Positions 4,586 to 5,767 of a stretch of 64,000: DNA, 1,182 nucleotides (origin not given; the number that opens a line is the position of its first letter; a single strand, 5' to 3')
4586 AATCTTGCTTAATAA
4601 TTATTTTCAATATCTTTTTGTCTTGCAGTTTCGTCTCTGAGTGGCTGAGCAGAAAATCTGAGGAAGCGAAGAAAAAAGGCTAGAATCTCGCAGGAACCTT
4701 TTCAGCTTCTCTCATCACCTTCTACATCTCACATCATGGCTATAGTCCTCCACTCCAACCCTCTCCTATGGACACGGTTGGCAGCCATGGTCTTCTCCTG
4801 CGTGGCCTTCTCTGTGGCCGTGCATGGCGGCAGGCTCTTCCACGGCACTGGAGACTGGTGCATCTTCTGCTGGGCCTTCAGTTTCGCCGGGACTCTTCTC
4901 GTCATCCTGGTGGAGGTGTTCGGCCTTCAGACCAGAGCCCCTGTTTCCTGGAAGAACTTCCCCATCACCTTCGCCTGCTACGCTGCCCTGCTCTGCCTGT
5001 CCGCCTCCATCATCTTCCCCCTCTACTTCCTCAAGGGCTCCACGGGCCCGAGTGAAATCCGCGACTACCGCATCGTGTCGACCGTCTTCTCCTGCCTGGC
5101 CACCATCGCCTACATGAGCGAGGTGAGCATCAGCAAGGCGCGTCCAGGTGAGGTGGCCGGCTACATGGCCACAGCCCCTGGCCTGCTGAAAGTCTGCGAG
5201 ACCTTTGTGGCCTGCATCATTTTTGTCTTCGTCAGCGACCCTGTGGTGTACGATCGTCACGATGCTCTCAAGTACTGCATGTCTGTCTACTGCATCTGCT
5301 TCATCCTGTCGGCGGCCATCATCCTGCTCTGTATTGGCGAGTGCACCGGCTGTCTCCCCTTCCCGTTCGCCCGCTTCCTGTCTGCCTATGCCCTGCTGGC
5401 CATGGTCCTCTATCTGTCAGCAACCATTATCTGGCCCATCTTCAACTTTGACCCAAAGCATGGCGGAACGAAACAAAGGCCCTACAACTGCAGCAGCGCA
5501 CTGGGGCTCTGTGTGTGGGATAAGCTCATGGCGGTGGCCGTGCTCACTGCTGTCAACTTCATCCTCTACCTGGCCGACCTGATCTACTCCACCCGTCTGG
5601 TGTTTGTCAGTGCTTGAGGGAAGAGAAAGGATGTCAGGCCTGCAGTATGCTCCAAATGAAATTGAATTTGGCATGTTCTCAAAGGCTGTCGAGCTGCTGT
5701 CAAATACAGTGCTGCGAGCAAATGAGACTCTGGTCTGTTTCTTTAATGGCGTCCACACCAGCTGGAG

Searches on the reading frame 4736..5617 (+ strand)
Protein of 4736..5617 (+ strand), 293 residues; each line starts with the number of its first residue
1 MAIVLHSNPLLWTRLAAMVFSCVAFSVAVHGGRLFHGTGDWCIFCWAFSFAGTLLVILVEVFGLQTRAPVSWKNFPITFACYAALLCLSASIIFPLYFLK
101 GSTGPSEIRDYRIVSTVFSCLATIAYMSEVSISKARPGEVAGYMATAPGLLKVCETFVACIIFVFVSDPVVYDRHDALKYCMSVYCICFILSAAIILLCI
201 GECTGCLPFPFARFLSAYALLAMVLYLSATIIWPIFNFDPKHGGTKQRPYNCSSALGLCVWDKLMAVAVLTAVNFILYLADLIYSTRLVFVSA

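Call 29: list_cluster_members(proteins=[window:4736-5614:+, window:59516-59722:-])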
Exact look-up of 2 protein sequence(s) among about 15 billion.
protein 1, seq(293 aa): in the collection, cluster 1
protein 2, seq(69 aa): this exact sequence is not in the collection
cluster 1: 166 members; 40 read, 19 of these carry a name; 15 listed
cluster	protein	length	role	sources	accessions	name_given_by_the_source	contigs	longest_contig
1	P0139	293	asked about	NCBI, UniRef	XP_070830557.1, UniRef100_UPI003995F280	myeloid-associated differentiation marker homolog [Chaetodon trifascialis] | myeloid-associated differentiation marker homolog n=1 Tax=Chaetodon trifascialis ...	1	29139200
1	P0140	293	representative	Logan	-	-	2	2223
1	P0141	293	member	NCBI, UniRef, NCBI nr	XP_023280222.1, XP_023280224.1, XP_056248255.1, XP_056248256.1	myeloid-associated differentiation marker homolog [Seriola lalandi dorsalis] | Myeloid associated differentiation marker n=1 Tax=Seriola lalandi dorsalis TaxID=1841481 ...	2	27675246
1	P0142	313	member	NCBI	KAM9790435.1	myeloid-associated differentiation marker homolog isoform 1-T1 [Syngnathus typhle]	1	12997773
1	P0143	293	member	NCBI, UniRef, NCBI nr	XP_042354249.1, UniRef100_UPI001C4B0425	myeloid-associated differentiation marker homolog [Plectropomus leopardus] | myeloid-associated differentiation marker homolog n=1 Tax=Plectropomus leopardus ...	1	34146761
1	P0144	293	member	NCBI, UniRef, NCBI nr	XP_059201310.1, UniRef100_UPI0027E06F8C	myeloid-associated differentiation marker homolog isoform X1 [Centropristis striata] | myeloid-associated differentiation marker homolog isoform X1 n=1 Tax=Centropristis ...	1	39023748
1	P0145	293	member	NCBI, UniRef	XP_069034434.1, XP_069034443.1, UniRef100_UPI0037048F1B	myeloid-associated differentiation marker homolog [Embiotoca jacksoni] | myeloid-associated differentiation marker homolog n=1 Tax=Embiotoca jacksoni TaxID=100190 ...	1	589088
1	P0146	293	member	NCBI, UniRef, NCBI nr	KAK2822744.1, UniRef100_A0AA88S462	hypothetical protein Q5P01_022809 [Channa striata] | MARVEL domain-containing protein n=1 Tax=Channa striata TaxID=64152 RepID=A0AA88S462_CHASR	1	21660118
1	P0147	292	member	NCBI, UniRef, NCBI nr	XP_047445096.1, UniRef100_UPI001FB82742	myeloid-associated differentiation marker homolog [Mugil cephalus] | myeloid-associated differentiation marker homolog n=1 Tax=Mugil cephalus TaxID=48193 ...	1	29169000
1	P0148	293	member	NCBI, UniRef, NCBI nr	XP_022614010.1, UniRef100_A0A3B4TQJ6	myeloid-associated differentiation marker homolog [Seriola dumerili] | Myeloid associated differentiation marker n=1 Tax=Seriola dumerili TaxID=41447 ...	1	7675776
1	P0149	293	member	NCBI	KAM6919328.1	myeloid-associated differentiation marker homolog [Xenentodon cancila]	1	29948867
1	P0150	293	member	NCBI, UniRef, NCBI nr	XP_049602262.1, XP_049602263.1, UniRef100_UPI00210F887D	myeloid-associated differentiation marker homolog [Syngnathus scovelli] | myeloid-associated differentiation marker homolog n=1 Tax=Syngnathus scovelli ...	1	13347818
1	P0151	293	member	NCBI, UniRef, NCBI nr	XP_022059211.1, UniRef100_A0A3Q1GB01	myeloid-associated differentiation marker homolog [Acanthochromis polyacanthus] | Myeloid associated differentiation marker n=1 Tax=Acanthochromis polyacanthus TaxID=80966 ...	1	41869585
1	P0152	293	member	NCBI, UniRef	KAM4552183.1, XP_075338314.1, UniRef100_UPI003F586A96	myeloid-associated differentiation marker homolog [Odontesthes bonariensis] | myeloid-associated differentiation marker homolog n=1 Tax=Odontesthes bonariensis ...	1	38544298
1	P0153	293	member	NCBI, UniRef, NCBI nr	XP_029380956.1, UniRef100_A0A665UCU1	myeloid-associated differentiation marker homolog [Echeneis naucrates] | MARVEL domain-containing protein n=1 Tax=Echeneis naucrates TaxID=173247 ... | myeloid-associated differentiation marker [Echeneis naucrates]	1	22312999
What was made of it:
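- Species: the window ORF 4736-5617 is identical to XP_070830557.1 of C. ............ (call 29).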

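Call 34: find_encoding_contigs(protein=window:4736-5617:+, flank=10000, max_places=4)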
Protein window:4736-5617:+ (293 aa): no gene with exactly this product is on record in the collection.

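Call 36: find_encoding_contigs(protein=P0139, flank=10000, max_places=3)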
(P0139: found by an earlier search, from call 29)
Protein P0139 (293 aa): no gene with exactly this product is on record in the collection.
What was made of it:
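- Tried and rejected: These were not on record (calls 34, 36).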
